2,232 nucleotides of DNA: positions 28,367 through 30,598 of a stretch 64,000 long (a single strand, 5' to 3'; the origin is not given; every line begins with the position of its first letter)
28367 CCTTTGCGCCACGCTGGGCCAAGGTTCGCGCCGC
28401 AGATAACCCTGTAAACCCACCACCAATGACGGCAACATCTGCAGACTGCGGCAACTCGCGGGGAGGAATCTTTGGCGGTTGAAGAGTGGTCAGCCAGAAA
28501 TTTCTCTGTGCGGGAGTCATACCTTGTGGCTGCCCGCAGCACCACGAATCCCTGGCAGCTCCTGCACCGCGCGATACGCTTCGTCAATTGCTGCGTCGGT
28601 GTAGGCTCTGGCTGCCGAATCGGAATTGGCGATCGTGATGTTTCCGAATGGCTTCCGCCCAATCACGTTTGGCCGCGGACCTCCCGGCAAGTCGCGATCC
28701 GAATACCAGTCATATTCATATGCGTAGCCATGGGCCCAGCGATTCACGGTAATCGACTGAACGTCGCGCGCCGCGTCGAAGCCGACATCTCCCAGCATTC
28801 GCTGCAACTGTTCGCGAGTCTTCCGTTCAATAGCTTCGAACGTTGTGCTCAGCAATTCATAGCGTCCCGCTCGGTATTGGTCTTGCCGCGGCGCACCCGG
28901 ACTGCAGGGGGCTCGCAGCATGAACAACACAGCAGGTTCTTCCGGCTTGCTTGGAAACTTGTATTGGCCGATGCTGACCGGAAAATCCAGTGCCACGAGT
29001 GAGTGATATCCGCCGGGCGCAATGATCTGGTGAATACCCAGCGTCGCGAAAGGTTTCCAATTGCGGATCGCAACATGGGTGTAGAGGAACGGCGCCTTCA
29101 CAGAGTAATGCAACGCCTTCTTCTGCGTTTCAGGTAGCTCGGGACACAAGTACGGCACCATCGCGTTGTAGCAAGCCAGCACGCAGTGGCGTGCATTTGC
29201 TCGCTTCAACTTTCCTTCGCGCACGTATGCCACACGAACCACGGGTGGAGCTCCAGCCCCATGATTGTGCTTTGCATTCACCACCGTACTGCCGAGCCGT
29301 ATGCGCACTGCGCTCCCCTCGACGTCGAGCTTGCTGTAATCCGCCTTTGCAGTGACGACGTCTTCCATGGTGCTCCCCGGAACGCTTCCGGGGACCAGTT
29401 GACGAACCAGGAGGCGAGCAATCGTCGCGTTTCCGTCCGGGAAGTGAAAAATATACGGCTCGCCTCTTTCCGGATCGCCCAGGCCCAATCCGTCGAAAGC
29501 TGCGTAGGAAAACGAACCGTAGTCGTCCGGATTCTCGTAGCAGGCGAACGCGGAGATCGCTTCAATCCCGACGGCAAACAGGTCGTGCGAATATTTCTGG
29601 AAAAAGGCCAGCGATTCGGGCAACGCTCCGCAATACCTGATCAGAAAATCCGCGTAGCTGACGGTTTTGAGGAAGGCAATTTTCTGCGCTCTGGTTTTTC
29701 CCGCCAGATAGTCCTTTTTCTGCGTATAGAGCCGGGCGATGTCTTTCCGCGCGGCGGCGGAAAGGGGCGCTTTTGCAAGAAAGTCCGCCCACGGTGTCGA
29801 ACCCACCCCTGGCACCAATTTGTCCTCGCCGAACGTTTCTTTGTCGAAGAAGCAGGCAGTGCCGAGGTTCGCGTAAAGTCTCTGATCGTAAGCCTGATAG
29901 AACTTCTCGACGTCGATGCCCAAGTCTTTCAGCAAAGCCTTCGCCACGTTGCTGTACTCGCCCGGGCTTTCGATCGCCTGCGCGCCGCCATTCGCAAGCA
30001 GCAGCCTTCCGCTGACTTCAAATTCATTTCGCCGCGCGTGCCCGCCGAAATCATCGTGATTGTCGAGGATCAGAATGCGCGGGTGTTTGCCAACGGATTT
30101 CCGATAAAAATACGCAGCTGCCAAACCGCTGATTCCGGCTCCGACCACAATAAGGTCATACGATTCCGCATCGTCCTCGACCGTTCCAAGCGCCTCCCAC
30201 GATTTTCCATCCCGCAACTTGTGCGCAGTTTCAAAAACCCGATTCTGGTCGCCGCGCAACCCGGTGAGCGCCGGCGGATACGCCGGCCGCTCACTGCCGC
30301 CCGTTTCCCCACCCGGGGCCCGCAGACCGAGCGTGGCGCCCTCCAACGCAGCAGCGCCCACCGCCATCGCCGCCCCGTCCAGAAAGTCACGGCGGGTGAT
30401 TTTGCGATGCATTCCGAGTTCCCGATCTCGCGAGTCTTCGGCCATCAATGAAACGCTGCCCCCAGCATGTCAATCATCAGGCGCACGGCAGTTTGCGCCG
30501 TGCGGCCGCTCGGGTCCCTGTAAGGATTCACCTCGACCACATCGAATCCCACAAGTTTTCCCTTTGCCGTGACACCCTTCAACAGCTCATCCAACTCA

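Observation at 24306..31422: Candidate undescribed periplasm-initiated polyamine/guanidino catabolic system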

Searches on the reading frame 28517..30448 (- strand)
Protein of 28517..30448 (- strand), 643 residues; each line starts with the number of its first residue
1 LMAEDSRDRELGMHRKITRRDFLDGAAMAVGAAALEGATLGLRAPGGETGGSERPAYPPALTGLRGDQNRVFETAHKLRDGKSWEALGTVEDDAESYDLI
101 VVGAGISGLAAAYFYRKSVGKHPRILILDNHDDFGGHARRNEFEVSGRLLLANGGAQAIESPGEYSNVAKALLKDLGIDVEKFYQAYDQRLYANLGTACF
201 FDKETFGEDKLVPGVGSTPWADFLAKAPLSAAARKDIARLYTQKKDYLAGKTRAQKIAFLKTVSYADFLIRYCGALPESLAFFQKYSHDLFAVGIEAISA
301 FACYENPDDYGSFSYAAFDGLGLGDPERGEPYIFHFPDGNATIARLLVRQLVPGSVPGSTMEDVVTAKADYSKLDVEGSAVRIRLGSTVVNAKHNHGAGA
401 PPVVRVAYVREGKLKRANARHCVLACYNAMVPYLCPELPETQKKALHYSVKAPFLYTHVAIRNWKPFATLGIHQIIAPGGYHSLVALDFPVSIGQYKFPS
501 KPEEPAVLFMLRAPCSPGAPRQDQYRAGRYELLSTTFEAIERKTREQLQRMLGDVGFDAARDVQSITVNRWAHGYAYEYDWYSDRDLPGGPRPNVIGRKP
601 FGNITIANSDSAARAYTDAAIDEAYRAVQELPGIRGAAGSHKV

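Call 4: search_protein_families(library=pfam, proteins=[window:28517-30448:-])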
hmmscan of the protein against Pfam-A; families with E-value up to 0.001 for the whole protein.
window:28517-30448:- (643 aa): 3 families
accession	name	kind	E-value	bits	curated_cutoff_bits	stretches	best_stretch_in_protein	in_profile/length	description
PF13450.12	NAD_binding_8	-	4.6e-13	49.7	21.9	1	101-175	1-67/68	NAD(P)-binding Rossmann-like domain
PF01593.30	Amino_oxidase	-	9.7e-08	32.1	19.8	1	106-251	1-129/443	Flavin containing amine oxidoreductase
PF01266.30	DAO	-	3.9e-06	27.1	27.9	1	98-141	1-42/353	FAD dependent oxidoreductase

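Call 5: search_protein_families(library=ncbifam, proteins=[window:28517-30448:-])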
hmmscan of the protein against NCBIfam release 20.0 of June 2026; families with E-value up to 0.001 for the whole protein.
window:28517-30448:- (643 aa): 5 families
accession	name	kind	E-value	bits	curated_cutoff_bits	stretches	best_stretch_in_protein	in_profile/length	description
NF053556.1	prodigi_MAP_PigB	equivalog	1.6e-11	43.3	850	1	67-186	126-232/659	prodigiosin MAP biosynthesis oxidoreductase PigB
NF008841.0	PRK11883.1-1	equivalog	4.8e-07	29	517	1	98-144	5-51/453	protoporphyrinogen oxidase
TIGR00562.1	proto_IX_ox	equivalog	2.7e-06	26.2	97.85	1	98-180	4-78/470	protoporphyrinogen oxidase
TIGR01373.1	soxB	subfamily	0.00022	20.2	529.45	1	76-141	10-74/407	sarcosine oxidase subunit beta family protein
NF040505.1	ArsO_flavin_mono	equivalog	0.00064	19.3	425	1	97-137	1-38/346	ArsO family NAD(P)H-dependent flavin-containing monooxygenase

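Call 8: search_solved_structures(query=window:28517-30448:-, max_evalue=0.01, show_alignments=1)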
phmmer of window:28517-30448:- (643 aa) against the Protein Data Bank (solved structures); distinct sequences matched with E-value up to 0.01: 4.
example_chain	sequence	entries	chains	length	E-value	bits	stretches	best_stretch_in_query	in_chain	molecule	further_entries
7d9f_A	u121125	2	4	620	1e-154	519.6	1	17-631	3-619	Spermidine dehydrogenase, SpdH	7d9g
7d9i_A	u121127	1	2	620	1.3e-153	516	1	17-631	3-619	Spermidine dehydrogenase, SpdH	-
7d9j_A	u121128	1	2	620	1.7e-153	515.6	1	17-631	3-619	Spermidine dehydrogenase, SpdH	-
7d9h_A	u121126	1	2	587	2e-150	505.5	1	57-631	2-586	Spermidine dehydrogenase, SpdH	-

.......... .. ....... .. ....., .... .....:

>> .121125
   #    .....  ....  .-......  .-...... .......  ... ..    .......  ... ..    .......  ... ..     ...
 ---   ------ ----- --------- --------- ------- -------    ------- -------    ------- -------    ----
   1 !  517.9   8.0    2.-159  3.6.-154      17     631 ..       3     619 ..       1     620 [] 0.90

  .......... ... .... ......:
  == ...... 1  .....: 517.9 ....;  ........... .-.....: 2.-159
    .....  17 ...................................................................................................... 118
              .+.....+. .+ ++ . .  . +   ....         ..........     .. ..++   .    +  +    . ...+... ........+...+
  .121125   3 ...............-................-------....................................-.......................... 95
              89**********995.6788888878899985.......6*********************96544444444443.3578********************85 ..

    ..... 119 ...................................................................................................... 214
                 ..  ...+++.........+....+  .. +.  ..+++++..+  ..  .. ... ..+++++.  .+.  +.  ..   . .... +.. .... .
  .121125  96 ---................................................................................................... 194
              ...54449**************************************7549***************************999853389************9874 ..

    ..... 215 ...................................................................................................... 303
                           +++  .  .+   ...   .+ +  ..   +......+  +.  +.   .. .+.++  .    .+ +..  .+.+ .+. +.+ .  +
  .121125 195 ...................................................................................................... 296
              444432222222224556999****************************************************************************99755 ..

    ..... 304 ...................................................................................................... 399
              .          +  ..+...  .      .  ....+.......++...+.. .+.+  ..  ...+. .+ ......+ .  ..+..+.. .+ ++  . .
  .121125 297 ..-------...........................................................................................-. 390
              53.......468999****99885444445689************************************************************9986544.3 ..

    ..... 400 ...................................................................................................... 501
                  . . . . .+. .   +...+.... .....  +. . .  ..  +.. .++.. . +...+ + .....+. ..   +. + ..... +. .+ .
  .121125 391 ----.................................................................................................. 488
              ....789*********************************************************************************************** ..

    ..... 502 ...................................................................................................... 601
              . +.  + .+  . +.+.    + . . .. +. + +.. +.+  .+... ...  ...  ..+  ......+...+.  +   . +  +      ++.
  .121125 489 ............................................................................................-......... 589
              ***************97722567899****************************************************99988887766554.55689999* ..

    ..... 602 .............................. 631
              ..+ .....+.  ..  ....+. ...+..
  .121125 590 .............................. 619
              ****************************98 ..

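Call 12: find_related_loci(query=window:28517-30448:-, collection=genome_contigs, flank=8000)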
Query window:28517-30448:- (643 aa) in genome_contigs; peptide patterns used: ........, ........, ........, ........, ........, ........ (x = any residue, [..] = any of these).
97 stretches matched a pattern; 74 encode a relative of the query (tblastn E <= 1e-3); 74 distinct loci.
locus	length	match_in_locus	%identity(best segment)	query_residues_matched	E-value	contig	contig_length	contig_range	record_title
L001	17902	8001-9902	77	2-640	0e+0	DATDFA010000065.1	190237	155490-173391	MAG TPA_asm: Candidatus Acidoferrum sp. isolate SMAG_U214 k141_60935, whole genome shotgun sequence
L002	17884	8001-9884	77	1-634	0e+0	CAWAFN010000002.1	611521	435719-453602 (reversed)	MAG: uncultured Acidobacteriota bacterium isolate MFD04967.bin.1.54 genome assembly, contig: contig_2601, whole genome s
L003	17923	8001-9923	76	7-635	0e+0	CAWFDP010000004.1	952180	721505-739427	MAG: uncultured Acidobacteriota bacterium isolate MFD05513.bin.1.260 genome assembly, contig: contig_394, whole genome s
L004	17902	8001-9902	75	1-643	0e+0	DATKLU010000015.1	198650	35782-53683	MAG TPA_asm: Dongiaceae bacterium isolate SMAG_U14693 k141_2864089, whole genome shotgun sequence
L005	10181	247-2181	74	8-634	0e+0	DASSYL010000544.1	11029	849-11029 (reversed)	MAG TPA_asm: Candidatus Acidoferrum sp. isolate SMAG_U677 k141_719315, whole genome shotgun sequence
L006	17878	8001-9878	71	2-632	0e+0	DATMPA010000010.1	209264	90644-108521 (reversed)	MAG TPA_asm: Candidatus Sulfotelmatobacter sp. isolate SMAG_U12890 k141_1740747, whole genome shotgun sequence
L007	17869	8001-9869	71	2-632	0e+0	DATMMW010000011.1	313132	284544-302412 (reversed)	MAG TPA_asm: Candidatus Dormiibacterota bacterium isolate SMAG_U12834 k141_1616573, whole genome shotgun sequence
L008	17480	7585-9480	68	7-634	0e+0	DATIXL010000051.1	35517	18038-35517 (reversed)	MAG TPA_asm: Terriglobales bacterium isolate SMAG_U15248 k141_4726066, whole genome shotgun sequence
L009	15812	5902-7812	68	2-634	0e+0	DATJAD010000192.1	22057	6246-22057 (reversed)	MAG TPA_asm: Candidatus Acidoferrum sp. isolate SMAG_U15318 k141_1922483, whole genome shotgun sequence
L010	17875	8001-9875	75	7-634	0e+0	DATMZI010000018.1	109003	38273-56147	MAG TPA_asm: Candidatus Eisenbacteria bacterium isolate SMAG_U13170 k141_145080, whole genome shotgun sequence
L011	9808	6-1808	69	32-632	0e+0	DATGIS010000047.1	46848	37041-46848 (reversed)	MAG TPA_asm: Candidatus Acidoferrum sp. isolate SMAG_U9813 k141_1061378, whole genome shotgun sequence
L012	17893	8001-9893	64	2-630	0e+0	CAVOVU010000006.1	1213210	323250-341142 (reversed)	MAG: Terriglobia bacterium isolate MFD00031.bin.1.169 genome assembly, contig: contig_15096, whole genome shotgun sequen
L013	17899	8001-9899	64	2-630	0e+0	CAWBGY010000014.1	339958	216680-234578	MAG: Terriglobia bacterium isolate MFD06714.bin.1.126 genome assembly, contig: contig_62500, whole genome shotgun sequen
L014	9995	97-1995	64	2-630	0e+0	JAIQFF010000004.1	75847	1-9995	MAG: Terriglobia bacterium isolate SRVP_23 SR-VP_26_10_2019_C_20cm_scaffold_671, whole genome shotgun sequence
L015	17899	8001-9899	64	2-630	0e+0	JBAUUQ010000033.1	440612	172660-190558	MAG: Terriglobales bacterium isolate MFD05931_ilm_asm_bin20 k127_306544, whole genome shotgun sequence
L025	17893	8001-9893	62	2-630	0e+0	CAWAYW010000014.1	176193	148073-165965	MAG: Terriglobia bacterium isolate MFD05513.bin.1.32 genome assembly, contig: contig_38135, whole genome shotgun sequenc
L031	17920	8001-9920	61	2-631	0e+0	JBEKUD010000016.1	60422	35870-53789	MAG: Candidatus Sulfotelmatobacter sp. isolate SPRUCE 573 SPRUCE_573_16, whole genome shotgun sequence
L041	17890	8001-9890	62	7-631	0e+0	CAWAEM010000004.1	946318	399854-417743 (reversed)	MAG: uncultured Acidobacteriota bacterium isolate MFD00964.bin.1.198 genome assembly, contig: contig_18908, whole genome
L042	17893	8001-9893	64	2-630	0e+0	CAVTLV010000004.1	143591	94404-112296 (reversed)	MAG: uncultured Acidobacteriota bacterium isolate MFD05705.bin.1.239 genome assembly, contig: contig_11936, whole genome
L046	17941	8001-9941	51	2-631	0e+0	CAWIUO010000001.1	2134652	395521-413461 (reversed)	MAG: uncultured Acidobacteriota bacterium isolate MFD01828.bin.2.14 genome assembly, contig: contig_15290, whole genome 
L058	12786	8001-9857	48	8-631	9e-177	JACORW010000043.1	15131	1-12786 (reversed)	MAG: Gammaproteobacteria bacterium isolate NC_groundwater_2_Ag_B-0.1um_63_49 B2_S2_coassemblyk141_1387140, whole genome 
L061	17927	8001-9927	51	2-636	0e+0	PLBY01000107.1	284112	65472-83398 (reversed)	MAG: Acidobacteriaceae bacterium isolate palsa_252 73.20111000_P3M.31_contig_1364, whole genome shotgun sequence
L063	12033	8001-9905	42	6-633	2e-145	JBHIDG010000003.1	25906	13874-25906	MAG: Woeseia sp. isolate Baj_3_bin.14 NODE_126_length_25906_cov_5.704731, whole genome shotgun sequence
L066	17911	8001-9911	57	4-632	0e+0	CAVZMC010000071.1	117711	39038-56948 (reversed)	MAG: uncultured Acidobacteriaceae bacterium isolate MFD09222.bin.3.34 genome assembly, contig: contig_36910, whole genom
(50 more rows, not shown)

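Call 18: search_protein_families(library=pfam, proteins=[L001:12563-13915:-, L009:10534-11865:-, L046:9997-11382:+, L046:11385-12176:+, L046:12603-13487:+, L046:14204-15391:+, L012:10134-11225:-, L012:11354-12895:-, L012:6665-7756:-, L012:13981-15390:-], max_evalue=0.00001)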
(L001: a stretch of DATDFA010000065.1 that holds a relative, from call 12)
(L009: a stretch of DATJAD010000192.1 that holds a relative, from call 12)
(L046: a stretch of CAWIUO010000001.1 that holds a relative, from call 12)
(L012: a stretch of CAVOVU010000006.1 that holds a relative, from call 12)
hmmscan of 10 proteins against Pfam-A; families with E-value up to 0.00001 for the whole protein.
L001:12563-13915:- (450 aa): 1 family
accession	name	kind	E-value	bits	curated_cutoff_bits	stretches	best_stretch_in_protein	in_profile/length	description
PF00202.27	Aminotran_3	-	1.6e-116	389.8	30.5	1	35-437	9-403/403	Aminotransferase class-III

L009:10534-11865:- (443 aa): 0 families

L046:9997-11382:+ (461 aa): 2 families
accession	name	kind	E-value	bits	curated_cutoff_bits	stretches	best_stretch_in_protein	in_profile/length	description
PF00206.25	Lyase_1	-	1.1e-52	179.9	27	1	16-302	7-310/312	Lyase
PF10397.14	ADSL_C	-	9.3e-12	45.5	32.7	1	368-445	1-79/79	Adenylosuccinate lyase C-terminus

L046:11385-12176:+ (263 aa): 3 families
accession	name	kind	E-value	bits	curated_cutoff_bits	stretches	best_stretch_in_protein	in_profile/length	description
PF00561.26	Abhydrolase_1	-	1.2e-23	84.5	25.8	1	22-131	1-110/245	alpha/beta hydrolase fold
PF12697.13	Abhydrolase_6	-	1.3e-13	52.6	26.3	1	24-248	1-212/217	Alpha/beta hydrolase family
PF12146.15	Hydrolase_4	-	4.7e-11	42.9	27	1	23-231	6-222/239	Serine aminopeptidase, S33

L046:12603-13487:+ (294 aa): 2 families
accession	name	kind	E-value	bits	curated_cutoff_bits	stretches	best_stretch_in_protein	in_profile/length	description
PF02737.24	3HCDH_N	-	6.3e-64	215.6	22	1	5-183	1-179/180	3-hydroxyacyl-CoA dehydrogenase, NAD binding domain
PF00725.27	3HCDH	-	1.1e-34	119.3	22.1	1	186-282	1-97/97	3-hydroxyacyl-CoA dehydrogenase, C-terminal domain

L046:14204-15391:+ (395 aa): 2 families
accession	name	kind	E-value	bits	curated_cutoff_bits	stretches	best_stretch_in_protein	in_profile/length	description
PF01494.25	FAD_binding_3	-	1.4e-85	288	22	1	2-346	1-349/349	FAD binding domain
PF13450.12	NAD_binding_8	-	7e-06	26.7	21.9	0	7-40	1-36/68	NAD(P)-binding Rossmann-like domain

L012:10134-11225:- (363 aa): 1 family
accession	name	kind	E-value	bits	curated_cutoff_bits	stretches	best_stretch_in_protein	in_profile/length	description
PF01098.24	FTSW_RODA_SPOVE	-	4.5e-112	375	26.4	1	11-361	4-353/356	Cell cycle protein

L012:11354-12895:- (513 aa): 4 families
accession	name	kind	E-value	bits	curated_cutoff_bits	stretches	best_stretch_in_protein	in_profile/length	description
PF08245.18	Mur_ligase_M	-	2.2e-37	129.4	24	1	176-353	1-199/200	Mur ligase middle domain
PF02875.26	Mur_ligase_C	-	2.2e-17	64.5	28.4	1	376-487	1-127/127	Mur ligase, glutamate ligase domain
PF21799.2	MurD-like_N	-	1.3e-16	61.1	27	1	69-160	1-88/88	Mur ligase MurD-like, N-terminal domain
PF21377.3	MurD_N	-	8.4e-06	26.2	24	0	71-142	2-71/76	MurD N-terminal domain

L012:6665-7756:- (363 aa): 3 families
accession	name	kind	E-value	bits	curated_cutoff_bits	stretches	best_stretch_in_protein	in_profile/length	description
PF04101.22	Glyco_tran_28_C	-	6.6e-44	150.3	22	1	179-343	1-164/166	Glycosyltransferase family 28 C-terminal domain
PF03033.26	Glyco_transf_28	-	1.9e-32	112.7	26.2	1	4-140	2-137/139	Glycosyltransferase family 28 N-terminal domain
PF13579.12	Glyco_trans_4_4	-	2.1e-06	28.6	29.7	1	17-123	7-103/158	Glycosyl transferase 4-like domain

L012:13981-15390:- (469 aa): 2 families
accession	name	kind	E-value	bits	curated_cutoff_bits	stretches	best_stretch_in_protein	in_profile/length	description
PF08245.18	Mur_ligase_M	-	1e-50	172.9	24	1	109-295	1-199/200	Mur ligase middle domain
PF01225.30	Mur_ligase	-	3e-11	43.9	21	1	28-90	6-86/95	Mur ligase family, catalytic domain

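Call 38: search_protein_families(library=ncbifam, proteins=[L001:12563-13915:-], max_evalue=1e-10)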
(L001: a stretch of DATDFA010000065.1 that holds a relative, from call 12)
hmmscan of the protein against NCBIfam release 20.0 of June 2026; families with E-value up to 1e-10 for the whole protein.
L001:12563-13915:- (450 aa): 69 families (the best 25 are shown)
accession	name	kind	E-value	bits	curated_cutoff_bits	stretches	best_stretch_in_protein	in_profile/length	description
NF004426.0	PRK05769.1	equivalog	4.5e-134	447.5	552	1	10-439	12-439/441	acetyl ornithine aminotransferase family protein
NF005993.0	PRK08117.1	subfamily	7e-131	436.8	574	1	15-440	5-430/433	aspartate aminotransferase family protein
NF006228.0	PRK08360.1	equivalog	1.3e-120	403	608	1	14-440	2-427/443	aspartate aminotransferase family protein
NF004714.0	PRK06058.1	subfamily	1.1e-112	377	639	1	14-438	22-445/447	4-aminobutyrate--2-oxoglutarate transaminase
TIGR00700.1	GABAtrnsam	equivalog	1.5e-111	372.9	506.65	1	33-438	13-419/420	4-aminobutyrate--2-oxoglutarate transaminase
NF006368.0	PRK08593.1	equivalog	4.2e-106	355.2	570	1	15-442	6-434/448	aspartate aminotransferase family protein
NF005683.0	PRK07481.1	subfamily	3.6e-104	349.3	575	1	32-441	25-451/453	hypothetical protein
NF045634.1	LeuMetRace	equivalog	2.5e-103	346.1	800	1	15-439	3-426/432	leucine/methionine racemase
TIGR00707.1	argD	subfamily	4.1e-103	345.1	410.05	1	35-437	9-380/381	acetylornithine/succinylornithine family transaminase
NF005376.0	PRK06918.1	equivalog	6.1e-102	341.3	676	1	13-440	15-444/451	4-aminobutyrate--2-oxoglutarate transaminase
NF002874.0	PRK03244.1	equivalog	4.2e-101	338.6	457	1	14-441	6-396/399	acetylornithine transaminase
NF049939.1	HyAminethphonNHLyPbfA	equivalog_domain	1.6e-99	333.3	525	1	13-439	21-441/442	(R)-1-hydroxy-2-aminoethylphosphonate ammonia-lyase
NF005692.0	PRK07495.1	equivalog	8.4e-98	327.8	724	1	36-440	23-422/425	4-aminobutyrate--2-oxoglutarate transaminase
NF005812.0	PRK07678.1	subfamily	8.6e-98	327.9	488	1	16-440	8-450/451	aminotransferase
NF004718.0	PRK06062.1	subfamily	6.1e-94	315.1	472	1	32-442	35-451/454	hypothetical protein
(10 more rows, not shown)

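Call 62: search_protein_families(library=pfam, proteins=[L058:9860-11617:+, L063:9944-11308:+, L061:9955-11523:+, L041:10005-11357:+, L031:10057-10734:+, L031:10769-12118:+, L025:10186-13533:+, L042:11952-13229:+, L015:12041-14992:-, L066:10768-12342:+], max_evalue=0.00001)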
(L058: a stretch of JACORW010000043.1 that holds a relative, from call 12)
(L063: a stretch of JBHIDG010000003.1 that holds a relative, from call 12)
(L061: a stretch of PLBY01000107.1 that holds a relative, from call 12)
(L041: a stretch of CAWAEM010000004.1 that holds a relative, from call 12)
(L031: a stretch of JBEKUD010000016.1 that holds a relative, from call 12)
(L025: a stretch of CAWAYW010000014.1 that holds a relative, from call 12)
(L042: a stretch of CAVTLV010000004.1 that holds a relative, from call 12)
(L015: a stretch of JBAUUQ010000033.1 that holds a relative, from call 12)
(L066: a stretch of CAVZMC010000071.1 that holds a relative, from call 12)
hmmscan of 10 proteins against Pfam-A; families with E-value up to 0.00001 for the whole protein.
L058:9860-11617:+ (585 aa): 3 families
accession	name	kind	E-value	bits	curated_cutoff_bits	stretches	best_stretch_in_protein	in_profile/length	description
PF12804.13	NTP_transf_3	-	9.3e-40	136.9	27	1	393-552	1-157/160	MobA-like NTP transferase domain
PF13478.12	XdhC_C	-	5.1e-29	101.8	29.7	1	206-346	1-125/125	XdhC Rossmann domain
PF02625.21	XdhC_CoxI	-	5.8e-20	71.4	24.3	1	17-79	2-64/68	XdhC and CoxI family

L063:9944-11308:+ (454 aa): 1 family
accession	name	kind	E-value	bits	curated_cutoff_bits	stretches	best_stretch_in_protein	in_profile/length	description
PF03553.21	Na_H_antiporter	-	5.2e-30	105.2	23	1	185-452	36-302/303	Na+/H+ antiporter family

L061:9955-11523:+ (522 aa): 2 families
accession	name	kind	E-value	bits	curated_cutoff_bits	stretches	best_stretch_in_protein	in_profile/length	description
PF00501.34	AMP-binding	-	2.5e-76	257.4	29.9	1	26-387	4-384/384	AMP-binding enzyme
PF13193.12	AMP-binding_C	-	1e-18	68.4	24.5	1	437-515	1-76/76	AMP-binding enzyme C-terminal domain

L041:10005-11357:+ (450 aa): 1 family
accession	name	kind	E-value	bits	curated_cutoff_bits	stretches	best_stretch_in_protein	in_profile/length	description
PF01663.27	Phosphodiest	-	1.1e-83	282.1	23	1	59-378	1-342/342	Type I phosphodiesterase / nucleotide pyrophosphatase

L031:10057-10734:+ (225 aa): 1 family
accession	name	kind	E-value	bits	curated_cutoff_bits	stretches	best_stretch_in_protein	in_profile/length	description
PF06439.18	3keto-disac_hyd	-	7e-43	147.3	26.8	1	30-220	1-186/187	3-keto-disaccharide hydrolase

L031:10769-12118:+ (449 aa): 2 families
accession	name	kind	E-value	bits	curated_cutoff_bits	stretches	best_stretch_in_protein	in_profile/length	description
PF01408.29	GFO_IDH_MocA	-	7.4e-19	69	24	1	46-166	1-119/120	Oxidoreductase family, NAD-binding Rossmann fold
PF22725.1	GFO_IDH_MocA_C3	-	9.7e-10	39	27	1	238-330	32-124/124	GFO/IDH/MocA C-terminal domain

L025:10186-13533:+ (1115 aa): 3 families
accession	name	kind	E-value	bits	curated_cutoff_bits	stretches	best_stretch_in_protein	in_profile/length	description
PF25183.1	OMP_b-brl_4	-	2.3e-187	625.5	30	1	248-1089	1-830/838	Outer membrane beta barrel domain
PF13620.12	CarboxypepD_reg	-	3.4e-19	69.4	32.3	1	25-106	1-82/82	Carboxypeptidase regulatory-like domain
PF00593.30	TonB_dep_Rec_b-barrel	-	2.7e-07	31.2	27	1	396-739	8-269/436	TonB dependent receptor-like, beta-barrel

L042:11952-13229:+ (425 aa): 2 families
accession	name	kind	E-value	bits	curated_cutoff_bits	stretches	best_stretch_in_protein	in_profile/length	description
PF00190.28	Cupin_1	-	2.5e-50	170.4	22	2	271-406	5-148/151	Cupin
PF07883.17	Cupin_2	-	1.1e-23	83.1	27.2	2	301-374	2-69/70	Cupin domain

L015:12041-14992:- (983 aa): 2 families
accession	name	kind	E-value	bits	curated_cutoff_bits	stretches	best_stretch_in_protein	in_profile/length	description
PF00759.25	Glyco_hydro_9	-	1.8e-26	93.9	27.7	1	332-749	4-380/444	Glycosyl hydrolase family 9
PF02927.20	CelD_N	-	4.2e-10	40.7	24.6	1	245-316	6-83/86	Cellulase N-terminal ig-like domain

L066:10768-12342:+ (524 aa): 1 family
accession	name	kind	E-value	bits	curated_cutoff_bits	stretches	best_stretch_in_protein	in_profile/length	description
PF00171.27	Aldedh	-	1.1e-148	496.1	23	1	60-519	9-461/461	Aldehyde dehydrogenase family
